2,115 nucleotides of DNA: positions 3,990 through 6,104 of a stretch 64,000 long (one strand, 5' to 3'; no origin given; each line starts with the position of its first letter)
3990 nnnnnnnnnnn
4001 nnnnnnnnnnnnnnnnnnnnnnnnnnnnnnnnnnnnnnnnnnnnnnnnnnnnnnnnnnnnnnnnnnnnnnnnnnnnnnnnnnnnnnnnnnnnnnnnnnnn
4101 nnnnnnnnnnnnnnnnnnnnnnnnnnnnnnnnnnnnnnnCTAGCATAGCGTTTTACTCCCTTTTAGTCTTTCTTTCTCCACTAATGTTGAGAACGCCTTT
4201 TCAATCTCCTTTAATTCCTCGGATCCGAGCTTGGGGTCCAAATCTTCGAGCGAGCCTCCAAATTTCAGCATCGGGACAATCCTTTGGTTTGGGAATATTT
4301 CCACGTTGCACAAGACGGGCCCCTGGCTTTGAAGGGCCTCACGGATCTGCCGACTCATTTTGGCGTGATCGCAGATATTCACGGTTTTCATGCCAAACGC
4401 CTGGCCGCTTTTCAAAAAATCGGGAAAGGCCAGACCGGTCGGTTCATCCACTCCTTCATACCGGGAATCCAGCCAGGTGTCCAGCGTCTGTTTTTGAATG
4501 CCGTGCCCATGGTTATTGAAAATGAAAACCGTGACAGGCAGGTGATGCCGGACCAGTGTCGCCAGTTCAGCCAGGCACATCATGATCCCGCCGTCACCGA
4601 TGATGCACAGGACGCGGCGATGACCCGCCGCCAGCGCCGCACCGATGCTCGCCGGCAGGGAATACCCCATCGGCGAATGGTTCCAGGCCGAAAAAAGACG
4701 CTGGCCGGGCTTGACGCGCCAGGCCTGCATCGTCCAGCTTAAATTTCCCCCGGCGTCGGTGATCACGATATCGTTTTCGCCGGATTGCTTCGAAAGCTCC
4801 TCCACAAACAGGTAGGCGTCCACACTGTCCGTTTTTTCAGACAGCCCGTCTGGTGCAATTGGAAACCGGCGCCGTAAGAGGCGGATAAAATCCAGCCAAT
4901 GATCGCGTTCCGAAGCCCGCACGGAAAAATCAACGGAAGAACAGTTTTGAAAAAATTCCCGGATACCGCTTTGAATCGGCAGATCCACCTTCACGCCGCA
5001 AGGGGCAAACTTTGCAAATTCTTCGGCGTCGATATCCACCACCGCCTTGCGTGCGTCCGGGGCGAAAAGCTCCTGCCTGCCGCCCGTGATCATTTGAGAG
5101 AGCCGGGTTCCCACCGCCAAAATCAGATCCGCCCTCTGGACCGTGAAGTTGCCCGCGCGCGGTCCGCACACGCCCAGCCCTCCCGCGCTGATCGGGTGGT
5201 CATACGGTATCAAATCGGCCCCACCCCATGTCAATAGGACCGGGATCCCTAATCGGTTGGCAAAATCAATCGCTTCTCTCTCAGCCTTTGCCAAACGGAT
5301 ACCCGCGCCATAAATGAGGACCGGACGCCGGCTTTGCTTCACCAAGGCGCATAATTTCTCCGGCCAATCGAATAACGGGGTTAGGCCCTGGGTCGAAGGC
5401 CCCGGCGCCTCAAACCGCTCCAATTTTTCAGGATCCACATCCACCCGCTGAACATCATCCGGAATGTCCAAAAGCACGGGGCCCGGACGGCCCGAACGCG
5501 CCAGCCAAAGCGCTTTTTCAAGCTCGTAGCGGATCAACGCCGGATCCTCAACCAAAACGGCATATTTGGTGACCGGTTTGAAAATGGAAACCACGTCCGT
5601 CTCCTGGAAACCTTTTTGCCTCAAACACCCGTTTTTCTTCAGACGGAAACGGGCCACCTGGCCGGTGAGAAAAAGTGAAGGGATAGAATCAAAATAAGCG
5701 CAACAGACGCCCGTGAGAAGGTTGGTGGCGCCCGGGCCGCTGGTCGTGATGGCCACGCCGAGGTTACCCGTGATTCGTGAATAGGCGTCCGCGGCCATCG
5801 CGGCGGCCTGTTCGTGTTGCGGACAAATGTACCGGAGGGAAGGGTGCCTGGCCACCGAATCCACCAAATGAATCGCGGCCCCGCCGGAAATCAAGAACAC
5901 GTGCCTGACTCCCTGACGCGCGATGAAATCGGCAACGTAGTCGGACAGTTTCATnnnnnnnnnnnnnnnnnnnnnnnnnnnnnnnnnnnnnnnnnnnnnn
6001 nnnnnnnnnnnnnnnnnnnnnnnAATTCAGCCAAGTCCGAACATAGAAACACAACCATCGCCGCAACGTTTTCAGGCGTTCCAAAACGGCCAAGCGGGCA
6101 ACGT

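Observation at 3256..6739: PanB + acetolactate-synthase-like TPP enzyme + SDR trio embedded among glycosyltransferases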

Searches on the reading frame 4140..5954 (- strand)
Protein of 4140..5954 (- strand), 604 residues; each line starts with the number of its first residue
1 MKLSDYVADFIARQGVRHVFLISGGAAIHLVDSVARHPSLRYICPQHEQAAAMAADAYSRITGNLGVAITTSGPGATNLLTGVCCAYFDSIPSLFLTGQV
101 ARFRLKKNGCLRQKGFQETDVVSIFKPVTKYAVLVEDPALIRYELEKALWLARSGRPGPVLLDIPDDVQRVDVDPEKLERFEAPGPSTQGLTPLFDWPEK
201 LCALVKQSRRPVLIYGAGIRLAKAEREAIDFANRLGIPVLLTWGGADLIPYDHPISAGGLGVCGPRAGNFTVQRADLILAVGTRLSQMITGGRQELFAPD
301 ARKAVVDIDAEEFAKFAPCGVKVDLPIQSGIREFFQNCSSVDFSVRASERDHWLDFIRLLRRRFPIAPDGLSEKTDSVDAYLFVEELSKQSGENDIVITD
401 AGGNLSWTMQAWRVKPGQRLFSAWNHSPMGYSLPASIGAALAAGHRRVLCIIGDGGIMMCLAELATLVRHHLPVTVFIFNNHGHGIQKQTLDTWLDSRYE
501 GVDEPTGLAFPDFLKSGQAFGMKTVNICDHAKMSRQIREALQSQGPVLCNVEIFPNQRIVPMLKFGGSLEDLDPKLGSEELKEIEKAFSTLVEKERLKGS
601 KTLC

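Call 4: search_protein_families(library=pfam, proteins=[window:4140-5954:-])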
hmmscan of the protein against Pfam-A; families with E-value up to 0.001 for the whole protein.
window:4140-5954:- (604 aa): 3 families
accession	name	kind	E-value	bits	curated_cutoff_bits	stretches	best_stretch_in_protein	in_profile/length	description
PF02775.26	TPP_enzyme_C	-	1.2e-35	123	21.9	1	400-551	1-151/151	Thiamine pyrophosphate enzyme, C-terminal TPP binding domain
PF02776.23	TPP_enzyme_N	-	3.3e-34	117.6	26.8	1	1-123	1-118/119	Thiamine pyrophosphate enzyme, N-terminal TPP binding domain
PF00205.28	TPP_enzyme_M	-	4.9e-32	110.9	30.4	1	199-336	2-135/137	Thiamine pyrophosphate enzyme, central domain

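Call 5: search_protein_families(library=ncbifam, proteins=[window:4140-5954:-])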
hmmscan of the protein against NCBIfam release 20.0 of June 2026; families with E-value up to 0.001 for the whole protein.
window:4140-5954:- (604 aa): 54 families (the best 25 are shown)
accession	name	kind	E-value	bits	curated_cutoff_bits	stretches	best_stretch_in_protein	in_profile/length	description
TIGR00118.1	acolac_lg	equivalog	2.3e-118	396.1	538.35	1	4-572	4-553/557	biosynthetic-type acetolactate synthase large subunit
NF004710.0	PRK06048.1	equivalog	7e-107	358.2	976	1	6-571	13-555/561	acetolactate synthase large subunit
NF004919.0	PRK06276.1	equivalog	1.1e-106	357.5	866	1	7-574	7-558/582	acetolactate synthase large subunit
NF006524.0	PRK08978.1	equivalog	6.9e-105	351.4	738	1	4-569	4-540/548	acetolactate synthase 2 catalytic subunit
NF005651.0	PRK07418.1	subfamily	5.4e-104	348.6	942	1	8-571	26-577/617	acetolactate synthase large subunit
NF006016.1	PRK08155.1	equivalog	5.8e-104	348.5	870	1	5-567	7-546/554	acetolactate synthase large subunit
NF005824.0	PRK07710.1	equivalog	8.4e-100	334.7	976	1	11-571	27-566/573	acetolactate synthase large subunit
NF005860.0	PRK07789.1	equivalog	4.9e-97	325.7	881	1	13-573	46-598/615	acetolactate synthase large subunit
NF005228.0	PRK06725.1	equivalog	6.3e-96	321.8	991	1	5-563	20-555/571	acetolactate synthase large subunit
NF005584.0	PRK07282.1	equivalog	3.8e-92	309.6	970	1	4-568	13-555/566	acetolactate synthase large subunit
NF006319.0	PRK08527.1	equivalog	4.1e-92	309.4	905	1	4-571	7-556/565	acetolactate synthase large subunit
NF005058.0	PRK06466.1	equivalog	2.5e-89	300.3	951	1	5-572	8-566/574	acetolactate synthase 3 large subunit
NF006052.0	PRK08199.1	subfamily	9e-88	295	539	1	7-557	14-541/559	thiamine pyrophosphate protein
NF006581.0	PRK09107.1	equivalog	7.7e-85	285.4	974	1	7-568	17-568/595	acetolactate synthase 3 large subunit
NF005409.0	PRK06965.1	equivalog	1.8e-83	280.9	1035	1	11-581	31-587/587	acetolactate synthase 3 catalytic subunit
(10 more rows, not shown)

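Call 6: find_encoding_contigs(protein=window:4140-5954:-, flank=10000, max_places=6)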
Protein window:4140-5954:- (604 aa): 1 contig read that carries it; 1 place shown.
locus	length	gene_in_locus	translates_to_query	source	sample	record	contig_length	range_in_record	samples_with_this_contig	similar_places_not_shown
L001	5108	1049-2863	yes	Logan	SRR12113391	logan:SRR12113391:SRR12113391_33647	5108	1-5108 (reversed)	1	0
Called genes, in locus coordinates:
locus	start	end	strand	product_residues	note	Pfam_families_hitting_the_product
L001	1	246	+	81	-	?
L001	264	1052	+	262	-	PF00106:adh_short, PF13561:adh_short_C2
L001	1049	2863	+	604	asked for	PF02776:TPP_enzyme_N, PF00205:TPP_enzyme_M, PF02775:TPP_enzyme_C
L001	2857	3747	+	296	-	PF02548:Pantoate_transf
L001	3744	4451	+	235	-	PF13489:Methyltransf_23, PF08241:Methyltransf_11, PF08242:Methyltransf_12, PF13649:Methyltransf_25, PF13847:Methyltransf_31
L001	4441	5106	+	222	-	?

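Call 7: find_homologous_proteins(query=window:4140-5954:-)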
Query window:4140-5954:- (604 aa): 7996 proteins with E <= 0.001 among 8000 candidates; the best 120 are listed.
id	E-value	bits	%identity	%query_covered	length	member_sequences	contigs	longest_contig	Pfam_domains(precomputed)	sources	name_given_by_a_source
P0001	8.5e-262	888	67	97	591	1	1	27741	PF02775.27,PF02776.24,PF00205.29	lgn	-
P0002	5.8e-247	839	64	97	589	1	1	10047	PF02775.27,PF02776.24,PF00205.29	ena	-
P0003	4.5e-246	836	64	97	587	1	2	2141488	PF02775.27,PF02776.24,PF00205.29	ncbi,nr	ncbi:thiamine pyrophosphate-binding protein [Candidatus Nitrospira salsa]|nr:MAG: acetolactate synth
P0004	2.3e-245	834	63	97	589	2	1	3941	PF02775.27,PF02776.24,PF00205.29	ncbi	-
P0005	1.1e-243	828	63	95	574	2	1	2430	PF02775.27,PF02776.24,PF00205.29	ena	-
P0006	2.3e-242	824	62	97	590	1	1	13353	PF02775.27,PF02776.24,PF00205.29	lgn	-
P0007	3.5e-238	810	61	98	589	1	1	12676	PF02775.27,PF02776.24,PF00205.29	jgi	jgi:acetolactate synthase-1/2/3 large subunit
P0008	1.2e-237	808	61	97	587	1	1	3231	PF02775.27,PF02776.24,PF00205.29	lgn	-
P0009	2.2e-235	801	59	97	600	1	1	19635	PF02775.27,PF02776.24,PF00205.29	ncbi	-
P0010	7.8e-235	799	59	97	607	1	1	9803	PF02775.27,PF02776.24,PF00205.29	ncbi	-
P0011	1.2e-234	798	60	97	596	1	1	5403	PF02775.27,PF02776.24,PF00205.29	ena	-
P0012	1.3e-234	798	59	97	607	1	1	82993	PF02775.27,PF02776.24,PF00205.29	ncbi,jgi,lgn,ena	-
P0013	1.5e-234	798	60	97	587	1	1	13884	PF02775.27,PF02776.24,PF00205.29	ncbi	-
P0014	2.3e-234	797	58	98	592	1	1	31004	PF02775.27,PF02776.24,PF00205.29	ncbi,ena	-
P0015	1.1e-231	788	57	97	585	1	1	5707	PF02775.27,PF02776.24,PF00205.29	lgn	-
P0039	6.2e-221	753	57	97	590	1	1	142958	PF02775.27,PF02776.24,PF00205.29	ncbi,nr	ncbi:thiamine pyrophosphate-binding protein [Candidatus Woesearchaeota archaeon]|nr:thiamine pyropho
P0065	3.6e-216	737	54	98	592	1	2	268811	PF02775.27,PF02776.24,PF00205.29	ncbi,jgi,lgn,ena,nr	ncbi:MAG: acetolactate synthase [Chlamydiae bacterium CG10_big_fil_rev_8_21_14_0_10_35_9]|nr:MAG: ac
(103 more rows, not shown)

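Call 8: find_encoding_contigs(protein=P0003, flank=10000, max_places=2)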
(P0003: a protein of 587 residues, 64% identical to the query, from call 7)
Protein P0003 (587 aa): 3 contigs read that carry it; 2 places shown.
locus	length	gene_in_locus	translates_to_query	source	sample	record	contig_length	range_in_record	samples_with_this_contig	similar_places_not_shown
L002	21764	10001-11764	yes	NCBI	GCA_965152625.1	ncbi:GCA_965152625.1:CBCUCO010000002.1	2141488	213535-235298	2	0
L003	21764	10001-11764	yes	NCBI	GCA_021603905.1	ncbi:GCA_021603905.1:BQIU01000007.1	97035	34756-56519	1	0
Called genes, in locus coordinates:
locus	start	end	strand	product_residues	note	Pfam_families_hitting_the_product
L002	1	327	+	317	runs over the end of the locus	PF02779:Transket_pyr, PF02780:Transketolase_C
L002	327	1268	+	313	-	PF00389:2-Hacid_dh, PF02826:2-Hacid_dh_C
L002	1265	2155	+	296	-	PF01073:3Beta_HSD, PF01370:Epimerase, PF02719:Polysacc_synt_2, PF04321:RmlD_sub_bind, PF05368:NmrA, PF07993:NAD_binding_4 (faint), PF13460:NAD_binding_10, PF16363:GDP_Man_Dehyd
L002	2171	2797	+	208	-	PF13580:SIS_2, PF01380:SIS (weak)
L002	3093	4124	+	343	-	PF01073:3Beta_HSD, PF01370:Epimerase, PF02719:Polysacc_synt_2, PF04321:RmlD_sub_bind, PF05368:NmrA, PF07993:NAD_binding_4, PF13460:NAD_binding_10, PF16363:GDP_Man_Dehyd, +2 more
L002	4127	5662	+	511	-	PF01467:CTP_transf_like, PF00294:PfkB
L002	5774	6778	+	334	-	PF01073:3Beta_HSD, PF01370:Epimerase, PF02719:Polysacc_synt_2 (weak), PF04321:RmlD_sub_bind, PF05368:NmrA (weak), PF07993:NAD_binding_4 (faint), PF16363:GDP_Man_Dehyd, PF13460:NAD_binding_10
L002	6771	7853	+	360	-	PF00676:E1_dh, PF02775:TPP_enzyme_C (faint)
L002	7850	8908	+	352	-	PF02779:Transket_pyr, PF02780:Transketolase_C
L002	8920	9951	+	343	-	PF01370:Epimerase, PF04321:RmlD_sub_bind, PF16363:GDP_Man_Dehyd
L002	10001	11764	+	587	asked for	PF02776:TPP_enzyme_N, PF00205:TPP_enzyme_M, PF02775:TPP_enzyme_C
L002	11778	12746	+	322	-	PF02548:Pantoate_transf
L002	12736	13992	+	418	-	PF08421:Methyltransf_13 (weak), PF13489:Methyltransf_23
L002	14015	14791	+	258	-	PF00106:adh_short, PF13561:adh_short_C2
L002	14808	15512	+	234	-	PF13489:Methyltransf_23, PF13847:Methyltransf_31, PF08241:Methyltransf_11, PF08242:Methyltransf_12 (weak), PF13649:Methyltransf_25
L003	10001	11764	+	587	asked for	PF02776:TPP_enzyme_N, PF00205:TPP_enzyme_M, PF02775:TPP_enzyme_C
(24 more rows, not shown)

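Call 9: find_encoding_contigs(protein=P0065, flank=10000, max_places=2)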
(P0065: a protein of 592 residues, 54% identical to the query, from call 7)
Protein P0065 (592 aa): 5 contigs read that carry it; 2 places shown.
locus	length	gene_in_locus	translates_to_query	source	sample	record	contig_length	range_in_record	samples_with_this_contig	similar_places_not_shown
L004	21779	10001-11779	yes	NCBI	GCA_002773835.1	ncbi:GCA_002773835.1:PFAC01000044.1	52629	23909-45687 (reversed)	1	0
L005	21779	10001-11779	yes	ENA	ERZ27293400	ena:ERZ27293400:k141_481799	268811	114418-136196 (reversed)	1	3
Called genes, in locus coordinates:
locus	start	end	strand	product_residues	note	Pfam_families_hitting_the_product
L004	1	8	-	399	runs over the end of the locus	PF08421:Methyltransf_13, PF13489:Methyltransf_23, PF13649:Methyltransf_25 (weak), PF13847:Methyltransf_31, PF08241:Methyltransf_11, PF08242:Methyltransf_12, PF08484:Methyltransf_14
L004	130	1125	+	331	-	PF00288:GHMP_kinases_N, PF08544:GHMP_kinases_C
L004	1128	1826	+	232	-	PF00483:NTP_transferase, PF12804:NTP_transf_3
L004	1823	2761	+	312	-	PF01073:3Beta_HSD, PF01370:Epimerase, PF04321:RmlD_sub_bind, PF05368:NmrA, PF16363:GDP_Man_Dehyd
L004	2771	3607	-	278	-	PF04724:Glyco_transf_17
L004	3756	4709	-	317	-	PF00535:Glycos_transf_2, PF10111:Glyco_tranf_2_2 (weak), PF13641:Glyco_tranf_2_3 (weak)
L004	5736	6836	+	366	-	PF01075:Glyco_transf_9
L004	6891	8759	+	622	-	PF00664:ABC_membrane, PF03193:RsgA_GTPase (weak), PF00005:ABC_tran, PF02463:SMC_N (weak), PF13304:AAA_21 (faint)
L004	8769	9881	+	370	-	-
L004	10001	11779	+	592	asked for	PF02776:TPP_enzyme_N, PF00205:TPP_enzyme_M, PF02775:TPP_enzyme_C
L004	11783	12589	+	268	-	PF00106:adh_short, PF13561:adh_short_C2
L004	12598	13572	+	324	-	PF00676:E1_dh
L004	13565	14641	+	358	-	PF02779:Transket_pyr, PF02780:Transketolase_C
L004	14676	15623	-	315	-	PF01370:Epimerase, PF04321:RmlD_sub_bind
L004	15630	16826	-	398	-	PF01041:DegT_DnrJ_EryC1, PF01212:Beta_elim_lyase (weak)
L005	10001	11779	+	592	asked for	PF02776:TPP_enzyme_N, PF00205:TPP_enzyme_M, PF02775:TPP_enzyme_C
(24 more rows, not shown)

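Call 10: find_encoding_contigs(protein=P0039, flank=10000, max_places=2)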
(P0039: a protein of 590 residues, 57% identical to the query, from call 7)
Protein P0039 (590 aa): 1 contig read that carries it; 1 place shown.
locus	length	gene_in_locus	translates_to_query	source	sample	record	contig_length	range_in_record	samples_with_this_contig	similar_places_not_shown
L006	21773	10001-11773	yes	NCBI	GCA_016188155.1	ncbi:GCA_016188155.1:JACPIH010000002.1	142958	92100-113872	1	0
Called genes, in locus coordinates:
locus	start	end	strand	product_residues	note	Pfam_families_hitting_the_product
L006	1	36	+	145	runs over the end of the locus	PF11969:DcpS_C, PF01230:HIT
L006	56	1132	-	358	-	PF01073:3Beta_HSD, PF01370:Epimerase, PF02719:Polysacc_synt_2 (weak), PF04321:RmlD_sub_bind, PF05368:NmrA (weak), PF07993:NAD_binding_4 (faint), PF16363:GDP_Man_Dehyd, PF13460:NAD_binding_10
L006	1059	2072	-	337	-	PF01073:3Beta_HSD, PF01370:Epimerase, PF02719:Polysacc_synt_2, PF04321:RmlD_sub_bind, PF13460:NAD_binding_10 (weak), PF16363:GDP_Man_Dehyd, PF07993:NAD_binding_4 (weak)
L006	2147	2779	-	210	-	PF13580:SIS_2, PF01380:SIS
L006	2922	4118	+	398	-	PF01408:GFO_IDH_MocA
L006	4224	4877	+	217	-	PF13489:Methyltransf_23, PF07021:MetW, PF13847:Methyltransf_31, PF08241:Methyltransf_11, PF08242:Methyltransf_12 (weak), PF13649:Methyltransf_25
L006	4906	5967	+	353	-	PF08240:ADH_N, PF16912:Glu_dehyd_C, PF00107:ADH_zinc_N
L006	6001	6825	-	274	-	PF00106:adh_short, PF13561:adh_short_C2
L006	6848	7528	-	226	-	PF00702:Hydrolase, PF13419:HAD_2, PF13242:Hydrolase_like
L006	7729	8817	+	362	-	PF00266:Aminotran_5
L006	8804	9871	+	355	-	PF00288:GHMP_kinases_N, PF08544:GHMP_kinases_C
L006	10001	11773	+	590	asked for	PF02776:TPP_enzyme_N, PF00205:TPP_enzyme_M, PF02775:TPP_enzyme_C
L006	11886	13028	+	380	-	PF04055:Radical_SAM, PF13186:SPASM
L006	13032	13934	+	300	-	PF01370:Epimerase, PF04321:RmlD_sub_bind (weak), PF01073:3Beta_HSD (weak), PF16363:GDP_Man_Dehyd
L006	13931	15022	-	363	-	PF01467:CTP_transf_like, PF00702:Hydrolase (weak), PF13242:Hydrolase_like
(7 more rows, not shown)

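Call 15: search_solved_structures(query=window:4140-5954:-, max_evalue=1e-20)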
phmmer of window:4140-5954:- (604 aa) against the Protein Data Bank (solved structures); distinct sequences matched with E-value up to 1e-20: 135 (the best 60 are shown).
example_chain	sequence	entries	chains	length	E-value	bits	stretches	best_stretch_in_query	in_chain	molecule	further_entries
8rph_A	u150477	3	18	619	1.1e-100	340.8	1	2-564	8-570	Thiamine pyrophosphate-binding protein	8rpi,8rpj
5ahk_A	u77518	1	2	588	3.5e-81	276.3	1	1-575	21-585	ACETOLACTATE SYNTHASE II, LARGE SUBUNIT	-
7u25_A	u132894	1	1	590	5.4e-80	272.4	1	4-572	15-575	Acetolactate synthase, chloroplastic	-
7stq_A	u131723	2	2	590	5.4e-80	272.4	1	4-572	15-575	Acetolactate synthase, chloroplastic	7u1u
3e9y_A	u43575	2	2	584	5.5e-80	272.4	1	4-572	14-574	Acetolactate synthase, chloroplastic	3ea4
7tzz_A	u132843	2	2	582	5.9e-80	272.3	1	4-572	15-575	Acetolactate synthase, chloroplastic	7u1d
8et5_A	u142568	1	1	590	7.4e-80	272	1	4-572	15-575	Acetolactate synthase, chloroplastic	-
1ybh_A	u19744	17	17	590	7.4e-80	272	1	4-572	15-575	Acetolactate synthase, chloroplast | Acetolactate synthase | Acetolactate synthase, chloroplastic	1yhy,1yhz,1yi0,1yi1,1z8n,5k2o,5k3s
6u9h_A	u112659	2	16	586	7.7e-80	271.9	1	4-572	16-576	Acetolactate synthase, chloroplastic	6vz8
6lpi_A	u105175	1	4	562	1.3e-79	271.1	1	5-567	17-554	Acetolactate synthase isozyme 1 large subunit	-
1jsc_A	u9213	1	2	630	2.5e-74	253.7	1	9-572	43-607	ACETOHYDROXY-ACID SYNTHASE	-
6u9d_A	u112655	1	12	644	2.7e-74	253.6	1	9-572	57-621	Acetolactate synthase catalytic subunit, mitochondrial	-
1n0h_A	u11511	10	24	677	3.2e-74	253.3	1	9-572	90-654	Acetolactate synthase | Acetolactate synthase, mitochondrial | Acetolactate synthase catalytic subunit, mitochondrial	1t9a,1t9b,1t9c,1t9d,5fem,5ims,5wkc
8xod_A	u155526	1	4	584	5.2e-66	226.3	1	12-553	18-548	BbmA-G484F complex with CBOA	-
8x3x_A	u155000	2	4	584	6e-66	226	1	12-553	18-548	BbmA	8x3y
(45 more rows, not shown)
